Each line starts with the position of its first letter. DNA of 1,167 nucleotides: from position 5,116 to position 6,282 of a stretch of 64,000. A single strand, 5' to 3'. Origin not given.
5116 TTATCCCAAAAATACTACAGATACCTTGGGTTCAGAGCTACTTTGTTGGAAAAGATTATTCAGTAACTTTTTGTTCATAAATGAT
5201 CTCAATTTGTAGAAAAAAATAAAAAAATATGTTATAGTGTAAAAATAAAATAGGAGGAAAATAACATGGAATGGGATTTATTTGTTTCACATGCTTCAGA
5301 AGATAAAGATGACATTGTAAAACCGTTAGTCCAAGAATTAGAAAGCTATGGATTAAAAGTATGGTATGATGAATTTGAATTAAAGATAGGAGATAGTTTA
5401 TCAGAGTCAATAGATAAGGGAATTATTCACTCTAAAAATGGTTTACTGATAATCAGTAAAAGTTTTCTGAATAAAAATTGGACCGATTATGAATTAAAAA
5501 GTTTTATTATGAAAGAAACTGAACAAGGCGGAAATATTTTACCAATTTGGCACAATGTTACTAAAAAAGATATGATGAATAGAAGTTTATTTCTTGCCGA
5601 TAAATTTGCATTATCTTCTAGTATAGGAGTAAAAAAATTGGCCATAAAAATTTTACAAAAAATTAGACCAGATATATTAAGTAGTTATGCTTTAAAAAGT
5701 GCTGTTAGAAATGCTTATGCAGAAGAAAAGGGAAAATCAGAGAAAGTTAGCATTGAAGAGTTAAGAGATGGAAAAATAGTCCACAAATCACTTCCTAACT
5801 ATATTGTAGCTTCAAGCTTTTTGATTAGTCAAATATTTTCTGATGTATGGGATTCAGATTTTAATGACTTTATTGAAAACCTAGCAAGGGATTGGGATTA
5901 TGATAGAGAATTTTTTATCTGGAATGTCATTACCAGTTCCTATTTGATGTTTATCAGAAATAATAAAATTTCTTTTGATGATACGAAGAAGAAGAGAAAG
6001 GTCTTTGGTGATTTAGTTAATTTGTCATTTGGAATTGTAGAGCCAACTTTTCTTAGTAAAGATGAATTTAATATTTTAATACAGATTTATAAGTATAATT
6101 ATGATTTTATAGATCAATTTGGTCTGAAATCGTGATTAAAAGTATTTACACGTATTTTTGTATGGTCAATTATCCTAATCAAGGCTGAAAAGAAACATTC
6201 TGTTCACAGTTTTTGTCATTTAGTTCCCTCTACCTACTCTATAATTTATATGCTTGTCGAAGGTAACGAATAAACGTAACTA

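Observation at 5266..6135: Standalone TIR-domain gene with an intact catalytic-Glu motif and an unknown C-terminal domain, embedded among core genes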

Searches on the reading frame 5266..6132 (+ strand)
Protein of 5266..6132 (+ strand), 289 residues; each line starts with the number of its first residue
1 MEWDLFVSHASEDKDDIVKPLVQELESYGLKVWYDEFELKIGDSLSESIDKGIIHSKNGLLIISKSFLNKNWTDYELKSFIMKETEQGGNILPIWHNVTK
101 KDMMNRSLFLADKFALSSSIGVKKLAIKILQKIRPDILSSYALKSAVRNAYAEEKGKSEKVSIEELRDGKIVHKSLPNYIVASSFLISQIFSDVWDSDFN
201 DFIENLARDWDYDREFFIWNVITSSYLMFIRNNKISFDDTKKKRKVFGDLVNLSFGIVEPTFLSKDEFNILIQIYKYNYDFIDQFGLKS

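Call 5: search_protein_families(library=pfam, proteins=[window:5266-6132:+], max_evalue=0.01)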
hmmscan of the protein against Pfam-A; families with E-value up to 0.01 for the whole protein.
window:5266-6132:+ (289 aa): 3 families
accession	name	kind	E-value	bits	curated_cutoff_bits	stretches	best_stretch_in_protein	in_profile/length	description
PF13676.11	TIR_2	-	6.5e-19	69.1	28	1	6-98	2-93/122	TIR domain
PF01582.25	TIR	-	1.6e-11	44.8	21.3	1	4-113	3-113/179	TIR domain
PF08937.16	ThsB_TIR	-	0.0095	16.8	21.2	0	43-98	46-97/100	Thoeris protein ThsB, TIR-like domain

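Call 6: search_protein_families(library=padloc, proteins=[window:5266-6132:+], max_evalue=1)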
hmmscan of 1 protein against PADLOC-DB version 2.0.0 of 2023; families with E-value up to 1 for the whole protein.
window:5266-6132:+ (289 aa): 14 families
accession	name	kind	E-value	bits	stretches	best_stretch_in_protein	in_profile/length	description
PDLC05062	PDC-S66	-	7.8e-55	184.3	1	2-121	148-267/282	-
PDLC00417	ThsB1|ThsB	-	3e-35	120.2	1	3-127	167-293/303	TIR-like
PDLC00424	ThsB1|ThsB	-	2.2e-14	51.8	1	4-119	103-217/234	TIR-like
PDLC02962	RT-TIR_XII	-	1.4e-12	45.2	1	2-112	345-454/478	single gene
PDLC02961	RT-TIR_XII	-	2.8e-10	37.7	1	2-130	347-469/475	single gene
PDLC02012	SAVED5--SAVED_TIR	-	4.8e-09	33.8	1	5-86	16-96/404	-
PDLC02421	Aga_TIR-PNTD1-PNTD2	-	1.5e-08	32.2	1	5-76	6-78/430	Class I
PDLC02403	Aga_TIR-PNTD1-PNTD2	-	2.4e-08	31.5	1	5-77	5-78/443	Class I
PDLC03015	TIR-NLR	-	3.1e-05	20.9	1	6-98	5-93/824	-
PDLC03957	bSEFIR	-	4.9e-05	21.3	1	8-70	46-108/412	-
PDLC00436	ThsB1|ThsB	-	0.00035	18.1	1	4-77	37-113/183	TIR-like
PDLC00426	ThsB1|ThsB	-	0.00038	17.9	1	2-80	237-321/352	TIR-like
PDLC00422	ThsB1|ThsB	-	0.0038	14.7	1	2-95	40-137/194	TIR-like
PDLC00728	Effector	-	0.0057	13.7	1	5-53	12-63/432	TIR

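Call 7: search_protein_families(library=ncbifam, proteins=[window:5266-6132:+], max_evalue=1)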
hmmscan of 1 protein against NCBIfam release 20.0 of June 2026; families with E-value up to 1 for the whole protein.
window:5266-6132:+ (289 aa): 2 families
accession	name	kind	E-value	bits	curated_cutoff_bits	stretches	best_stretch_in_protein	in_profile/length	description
NF042941.1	Retron_TIR_antiphage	equivalog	1.1e-25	90.3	600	1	2-114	339-451/464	TIR domain-containing anti-phage reverse transcriptase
NF058526.1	Thoeris_type3_ThcB4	equivalog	0.0024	16.8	220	1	5-84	130-209/375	Thoeris type III anti-phage system protein ThcB4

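Call 8: find_homologous_proteins(query=window:5266-6132:+)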
Query window:5266-6132:+ (289 aa): 4636 proteins with E <= 0.001 among 5776 candidates; the best 120 are listed.
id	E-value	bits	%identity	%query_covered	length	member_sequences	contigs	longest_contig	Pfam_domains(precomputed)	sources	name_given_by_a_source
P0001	2.4e-184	629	100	100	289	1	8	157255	PF01582.26,PF13676.12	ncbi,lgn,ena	-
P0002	3.1e-184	629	100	100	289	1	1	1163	PF01582.26,PF13676.12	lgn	-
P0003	1.1e-183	627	100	100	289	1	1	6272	PF01582.26,PF13676.12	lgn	-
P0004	7.1e-183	624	99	100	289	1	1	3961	PF01582.26,PF13676.12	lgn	-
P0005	1.5e-151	522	83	99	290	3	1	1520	PF01582.26,PF13676.12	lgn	-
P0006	8.4e-151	519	82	99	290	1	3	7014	PF01582.26,PF13676.12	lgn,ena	-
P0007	7.6e-150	516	82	99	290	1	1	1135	PF01582.26,PF13676.12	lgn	-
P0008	1.4e-149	515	83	99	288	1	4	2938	PF01582.26,PF13676.12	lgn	-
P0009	2.2e-149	514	82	99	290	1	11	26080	PF01582.26,PF13676.12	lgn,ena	-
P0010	2.5e-149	514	82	99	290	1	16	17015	PF01582.26,PF13676.12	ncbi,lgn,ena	-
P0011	4.4e-148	510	82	99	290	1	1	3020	PF01582.26,PF13676.12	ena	-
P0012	6.3e-146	503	81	99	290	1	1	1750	PF01582.26,PF13676.12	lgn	-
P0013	2.8e-143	494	79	99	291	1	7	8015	PF01582.26,PF13676.12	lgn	-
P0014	1.9e-140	485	75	99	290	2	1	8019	PF01582.26,PF13676.12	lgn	-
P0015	1.1e-137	476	75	99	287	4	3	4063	PF01582.26,PF13676.12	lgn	-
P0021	9.1e-75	270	50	89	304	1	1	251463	PF01582.26,PF13676.12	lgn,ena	-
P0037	7.6e-67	244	42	97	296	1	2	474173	PF01582.26,PF13676.12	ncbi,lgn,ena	-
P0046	2.4e-65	239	43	97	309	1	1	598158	PF01582.26,PF13676.12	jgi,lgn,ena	jgi:hypothetical protein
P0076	1.8e-53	200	43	85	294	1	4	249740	PF01582.26,PF13676.12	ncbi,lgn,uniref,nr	ncbi:toll/interleukin-1 receptor domain-containing protein [Bacillus pseudomycoides]|uniref:Toll/int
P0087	4.7e-52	195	42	88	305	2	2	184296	PF01582.26,PF13676.12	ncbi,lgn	-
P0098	9.3e-51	191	41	88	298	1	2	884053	PF01582.26,PF13676.12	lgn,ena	-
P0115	1.9e-48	183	41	80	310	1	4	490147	PF01582.26,PF13676.12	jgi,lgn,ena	-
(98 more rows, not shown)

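Call 9: find_encoding_contigs(protein=P0001, flank=10000, max_places=6)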
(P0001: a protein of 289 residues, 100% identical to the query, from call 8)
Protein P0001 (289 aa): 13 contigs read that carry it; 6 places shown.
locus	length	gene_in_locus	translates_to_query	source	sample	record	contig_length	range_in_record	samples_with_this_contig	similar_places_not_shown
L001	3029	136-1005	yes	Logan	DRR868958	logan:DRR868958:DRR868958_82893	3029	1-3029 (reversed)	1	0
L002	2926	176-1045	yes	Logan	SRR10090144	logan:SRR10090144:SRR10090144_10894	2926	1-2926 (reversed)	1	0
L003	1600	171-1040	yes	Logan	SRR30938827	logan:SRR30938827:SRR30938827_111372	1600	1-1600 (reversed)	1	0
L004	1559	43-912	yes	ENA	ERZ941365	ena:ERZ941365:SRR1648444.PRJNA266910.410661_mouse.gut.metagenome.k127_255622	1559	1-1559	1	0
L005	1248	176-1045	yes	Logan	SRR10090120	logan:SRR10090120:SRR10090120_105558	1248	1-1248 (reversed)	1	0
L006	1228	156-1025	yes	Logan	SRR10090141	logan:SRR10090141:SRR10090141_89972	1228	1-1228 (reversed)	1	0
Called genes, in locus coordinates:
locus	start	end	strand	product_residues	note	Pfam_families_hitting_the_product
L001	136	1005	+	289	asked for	PF01582:TIR, PF13676:TIR_2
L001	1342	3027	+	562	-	?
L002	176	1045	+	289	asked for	PF01582:TIR, PF13676:TIR_2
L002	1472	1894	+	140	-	-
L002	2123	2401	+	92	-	PF12670:DUF3792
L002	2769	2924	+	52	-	?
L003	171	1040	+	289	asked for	PF01582:TIR, PF13676:TIR_2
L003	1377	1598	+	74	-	?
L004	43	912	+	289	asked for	PF01582:TIR, PF13676:TIR_2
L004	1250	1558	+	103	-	?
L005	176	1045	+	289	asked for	PF01582:TIR, PF13676:TIR_2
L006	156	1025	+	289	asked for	PF01582:TIR, PF13676:TIR_2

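Call 20: find_encoding_contigs(protein=P0076, flank=8000, max_places=3)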
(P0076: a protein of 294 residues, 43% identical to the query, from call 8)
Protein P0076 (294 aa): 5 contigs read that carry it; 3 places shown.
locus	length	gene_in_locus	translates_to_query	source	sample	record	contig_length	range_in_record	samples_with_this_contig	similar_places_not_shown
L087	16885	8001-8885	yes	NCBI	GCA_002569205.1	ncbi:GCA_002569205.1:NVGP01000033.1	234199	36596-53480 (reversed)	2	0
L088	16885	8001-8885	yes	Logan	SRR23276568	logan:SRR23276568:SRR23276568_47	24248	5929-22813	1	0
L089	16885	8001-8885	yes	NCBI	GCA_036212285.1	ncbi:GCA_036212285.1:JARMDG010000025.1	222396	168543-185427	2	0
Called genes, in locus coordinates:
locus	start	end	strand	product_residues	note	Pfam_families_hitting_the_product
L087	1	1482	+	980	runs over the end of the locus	PF04313:HSDR_N, PF00270:DEAD (weak), PF04851:ResIII, PF18766:SWI2_SNF2, PF22679:T1R_D3-like, PF11867:T1RH-like_C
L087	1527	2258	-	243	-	PF01863:YgjP-like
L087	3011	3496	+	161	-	-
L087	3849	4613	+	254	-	-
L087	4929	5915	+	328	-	-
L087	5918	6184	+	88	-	PF20293:MC6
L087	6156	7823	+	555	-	PF10088:DUF2326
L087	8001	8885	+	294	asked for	PF01582:TIR, PF13676:TIR_2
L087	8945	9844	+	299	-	PF01582:TIR, PF13676:TIR_2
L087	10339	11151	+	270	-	PF01582:TIR, PF13676:TIR_2, PF08937:ThsB_TIR (faint)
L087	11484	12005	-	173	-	-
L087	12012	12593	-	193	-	PF08937:ThsB_TIR (weak), PF13676:TIR_2 (weak)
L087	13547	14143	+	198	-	PF18728:HEPN_AbiV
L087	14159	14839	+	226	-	-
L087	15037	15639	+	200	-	PF00239:Resolvase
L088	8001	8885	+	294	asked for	PF01582:TIR, PF13676:TIR_2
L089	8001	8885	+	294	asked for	PF01582:TIR, PF13676:TIR_2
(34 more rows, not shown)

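Call 21: find_encoding_contigs(protein=P0037, flank=8000, max_places=3)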
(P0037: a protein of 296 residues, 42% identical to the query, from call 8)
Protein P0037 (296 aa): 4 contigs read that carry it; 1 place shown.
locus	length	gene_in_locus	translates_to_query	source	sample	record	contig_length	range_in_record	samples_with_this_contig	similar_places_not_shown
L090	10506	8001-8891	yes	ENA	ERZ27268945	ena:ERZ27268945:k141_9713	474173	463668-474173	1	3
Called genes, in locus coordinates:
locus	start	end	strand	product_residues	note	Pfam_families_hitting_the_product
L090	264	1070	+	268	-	PF08668:HDOD (faint), PF13487:HD_5, PF01966:HD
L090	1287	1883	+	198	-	PF01022:HTH_5 (weak), PF12802:MarR_2 (weak), PF12840:HTH_20, PF08279:HTH_11 (faint), PF13412:HTH_24 (weak)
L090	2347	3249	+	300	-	PF04055:Radical_SAM, PF13353:Fer4_12 (weak)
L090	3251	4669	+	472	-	PF05958:tRNA_U5-meth_tr, PF02475:TRM5-TYW2_MTfase (weak), PF03602:Cons_hypoth95, PF13847:Methyltransf_31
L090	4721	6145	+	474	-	PF04326:SLFN_AlbA_2, PF13749:HATPase_c_4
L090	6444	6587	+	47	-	PF12796:Ank_2 (weak), PF13637:Ank_4 (weak)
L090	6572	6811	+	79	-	PF13637:Ank_4 (faint)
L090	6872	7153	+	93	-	PF12796:Ank_2, PF13637:Ank_4, PF13857:Ank_5, PF00023:Ank, PF13606:Ank_3 (weak)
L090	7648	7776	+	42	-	-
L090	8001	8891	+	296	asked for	PF01582:TIR, PF13676:TIR_2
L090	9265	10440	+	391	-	PF01548:DEDD_Tnp_IS110, PF02371:Transposase_20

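Call 22: find_encoding_contigs(protein=P0021, flank=8000, max_places=3)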
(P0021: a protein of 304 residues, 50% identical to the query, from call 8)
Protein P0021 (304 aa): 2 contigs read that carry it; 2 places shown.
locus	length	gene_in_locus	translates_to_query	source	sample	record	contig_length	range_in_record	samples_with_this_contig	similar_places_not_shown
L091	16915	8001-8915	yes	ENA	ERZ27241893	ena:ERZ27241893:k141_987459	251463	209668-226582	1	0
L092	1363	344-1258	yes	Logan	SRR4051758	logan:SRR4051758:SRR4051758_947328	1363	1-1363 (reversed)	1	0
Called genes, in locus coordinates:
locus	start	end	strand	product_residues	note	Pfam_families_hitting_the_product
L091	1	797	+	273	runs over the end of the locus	PF02557:VanY (weak), PF13539:Peptidase_M15_4, PF01471:PG_binding_1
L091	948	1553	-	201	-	PF16729:DUF5067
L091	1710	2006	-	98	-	-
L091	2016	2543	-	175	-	-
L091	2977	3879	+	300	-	-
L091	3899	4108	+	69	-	-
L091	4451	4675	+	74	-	PF13443:HTH_26, PF01381:HTH_3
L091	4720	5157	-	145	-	PF06094:GGACT, PF13772:AIG2_2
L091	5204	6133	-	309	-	PF12224:Amidoligase_2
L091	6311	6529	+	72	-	PF13443:HTH_26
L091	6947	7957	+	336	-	PF13310:Virulence_RhuM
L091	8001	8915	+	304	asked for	PF01582:TIR, PF13676:TIR_2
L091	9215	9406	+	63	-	-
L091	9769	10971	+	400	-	PF07730:HisKA_3, PF02518:HATPase_c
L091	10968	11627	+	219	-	PF00072:Response_reg, PF00196:GerE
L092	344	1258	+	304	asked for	PF01582:TIR, PF13676:TIR_2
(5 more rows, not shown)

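Call 23: find_encoding_contigs(protein=P0046, flank=8000, max_places=2)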
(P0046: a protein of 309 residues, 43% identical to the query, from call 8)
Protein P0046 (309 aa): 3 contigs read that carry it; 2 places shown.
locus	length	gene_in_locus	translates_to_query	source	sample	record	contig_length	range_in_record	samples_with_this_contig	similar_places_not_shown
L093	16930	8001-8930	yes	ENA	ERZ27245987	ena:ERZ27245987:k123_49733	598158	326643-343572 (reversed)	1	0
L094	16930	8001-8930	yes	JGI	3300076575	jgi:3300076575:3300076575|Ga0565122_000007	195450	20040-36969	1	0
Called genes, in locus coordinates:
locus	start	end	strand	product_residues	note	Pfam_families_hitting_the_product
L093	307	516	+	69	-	-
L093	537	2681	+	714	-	-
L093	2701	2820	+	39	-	-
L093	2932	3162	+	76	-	-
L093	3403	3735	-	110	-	PF05016:ParE_toxin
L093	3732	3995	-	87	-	PF02604:PhdYeFM_antitox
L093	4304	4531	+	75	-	-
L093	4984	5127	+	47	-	-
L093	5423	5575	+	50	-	-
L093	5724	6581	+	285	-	PF11185:DUF2971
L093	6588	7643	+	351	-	-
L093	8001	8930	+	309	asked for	PF01582:TIR, PF13676:TIR_2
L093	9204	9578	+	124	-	-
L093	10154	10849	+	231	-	-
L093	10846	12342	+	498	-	-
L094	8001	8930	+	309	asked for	PF01582:TIR, PF13676:TIR_2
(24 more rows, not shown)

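Call 24: find_encoding_contigs(protein=P0087, flank=8000, max_places=2)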
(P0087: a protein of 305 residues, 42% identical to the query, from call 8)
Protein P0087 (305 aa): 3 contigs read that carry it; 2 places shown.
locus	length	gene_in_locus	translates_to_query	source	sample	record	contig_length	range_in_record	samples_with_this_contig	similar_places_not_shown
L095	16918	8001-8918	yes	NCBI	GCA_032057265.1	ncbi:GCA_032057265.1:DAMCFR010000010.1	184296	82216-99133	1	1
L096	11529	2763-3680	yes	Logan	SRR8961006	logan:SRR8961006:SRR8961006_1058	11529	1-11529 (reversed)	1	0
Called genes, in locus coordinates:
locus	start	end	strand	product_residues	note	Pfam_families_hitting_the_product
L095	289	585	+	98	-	-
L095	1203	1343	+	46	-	-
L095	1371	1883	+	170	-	-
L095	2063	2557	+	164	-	-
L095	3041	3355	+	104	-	-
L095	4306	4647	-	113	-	-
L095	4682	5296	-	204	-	PF16219:DUF4879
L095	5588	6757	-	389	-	PF00589:Phage_integrase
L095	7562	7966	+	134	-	PF07693:KAP_NTPase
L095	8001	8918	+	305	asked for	PF01582:TIR, PF13676:TIR_2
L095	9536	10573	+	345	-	PF01582:TIR, PF13676:TIR_2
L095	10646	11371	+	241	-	-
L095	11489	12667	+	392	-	-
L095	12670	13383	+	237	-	-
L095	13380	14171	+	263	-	PF01582:TIR (weak), PF13676:TIR_2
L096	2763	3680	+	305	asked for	PF01582:TIR, PF13676:TIR_2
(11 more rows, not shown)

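Call 25: find_encoding_contigs(protein=P0098, flank=8000, max_places=2)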
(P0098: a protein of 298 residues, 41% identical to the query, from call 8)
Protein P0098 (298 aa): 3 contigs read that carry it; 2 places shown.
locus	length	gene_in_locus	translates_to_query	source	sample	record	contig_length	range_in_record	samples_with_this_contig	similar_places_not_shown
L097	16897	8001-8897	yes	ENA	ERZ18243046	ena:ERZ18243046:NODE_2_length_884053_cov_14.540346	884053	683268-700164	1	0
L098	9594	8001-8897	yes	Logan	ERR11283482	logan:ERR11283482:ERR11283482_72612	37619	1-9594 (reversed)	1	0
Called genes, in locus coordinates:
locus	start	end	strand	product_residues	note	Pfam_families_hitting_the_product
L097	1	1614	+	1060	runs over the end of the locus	PF07676:PD40 (faint), PF26550:Tricorn_2nd, PF26549:Tricorn_N (weak)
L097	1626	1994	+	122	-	PF01925:TauE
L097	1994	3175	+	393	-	PF01546:Peptidase_M20, PF07687:M20_dimer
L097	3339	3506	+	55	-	PF00037:Fer4, PF13237:Fer4_10, PF14697:Fer4_21, PF12838:Fer4_7, PF13187:Fer4_9, PF13484:Fer4_16 (weak), PF25160:LdpA_Fe-S-bd (weak), PF00037:Fer4, +5 more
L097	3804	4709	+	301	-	PF01569:PAP2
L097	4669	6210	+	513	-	PF08019:EptA_B_N, PF00884:Sulfatase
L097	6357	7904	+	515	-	PF08269:dCache_2, PF17200:sCache_2, PF00672:HAMP (weak), PF00015:MCPsignal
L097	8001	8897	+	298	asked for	PF01582:TIR, PF13676:TIR_2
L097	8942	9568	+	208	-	PF05068:MtlR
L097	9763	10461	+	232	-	PF03544:TonB_C, PF11589:DUF3244 (weak), PF18962:Por_Secre_tail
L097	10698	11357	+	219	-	PF20329:DUF6624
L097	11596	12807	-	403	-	PF00909:Ammonium_transp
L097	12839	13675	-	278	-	PF09694:Gcw_chp (weak)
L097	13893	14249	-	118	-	-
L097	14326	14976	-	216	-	PF00072:Response_reg, PF00196:GerE, PF04545:Sigma70_r4 (weak), PF08281:Sigma70_r4_2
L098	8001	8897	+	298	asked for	PF01582:TIR, PF13676:TIR_2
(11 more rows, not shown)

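Call 26: find_encoding_contigs(protein=P0115, flank=8000, max_places=2)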
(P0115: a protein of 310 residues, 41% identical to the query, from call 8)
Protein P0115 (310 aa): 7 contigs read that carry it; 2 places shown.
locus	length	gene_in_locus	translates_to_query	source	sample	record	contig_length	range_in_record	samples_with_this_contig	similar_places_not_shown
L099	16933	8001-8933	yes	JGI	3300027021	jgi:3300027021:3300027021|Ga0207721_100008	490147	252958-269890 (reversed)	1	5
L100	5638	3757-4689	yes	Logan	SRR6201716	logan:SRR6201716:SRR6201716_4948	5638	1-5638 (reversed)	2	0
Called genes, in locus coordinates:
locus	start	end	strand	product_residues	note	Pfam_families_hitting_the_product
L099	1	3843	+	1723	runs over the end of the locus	PF23197:IG_AIR9, PF25059:FN3_DSCAM-DSCAML_C (faint), PF00041:fn3 (weak), PF22359:Big-like (weak), PF00041:fn3, PF22359:Big-like (weak), PF00041:fn3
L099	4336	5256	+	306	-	PF12833:HTH_18, PF00165:HTH_AraC, PF06445:GyrI-like, PF14526:Cass2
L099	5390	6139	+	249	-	PF13739:PdaC, PF11738:DUF3298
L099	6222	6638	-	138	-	PF12641:Flavodoxin_3, PF12724:Flavodoxin_5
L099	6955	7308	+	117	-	-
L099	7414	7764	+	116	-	-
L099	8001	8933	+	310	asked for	PF01582:TIR, PF13676:TIR_2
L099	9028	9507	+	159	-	PF14022:DUF4238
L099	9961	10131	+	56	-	-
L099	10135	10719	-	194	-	PF13489:Methyltransf_23, PF13847:Methyltransf_31 (weak), PF13649:Methyltransf_25, PF08241:Methyltransf_11, PF08242:Methyltransf_12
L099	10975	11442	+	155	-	-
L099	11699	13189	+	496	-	PF00370:FGGY_N, PF02782:FGGY_C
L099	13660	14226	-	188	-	PF02545:Maf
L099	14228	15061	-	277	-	PF04060:FeS, PF12838:Fer4_7 (weak), PF13187:Fer4_9 (weak), PF14697:Fer4_21 (weak), PF12838:Fer4_7, PF13187:Fer4_9, PF14697:Fer4_21, PF00037:Fer4, +9 more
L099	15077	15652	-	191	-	PF02508:Rnf-Nqr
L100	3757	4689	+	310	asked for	PF01582:TIR, PF13676:TIR_2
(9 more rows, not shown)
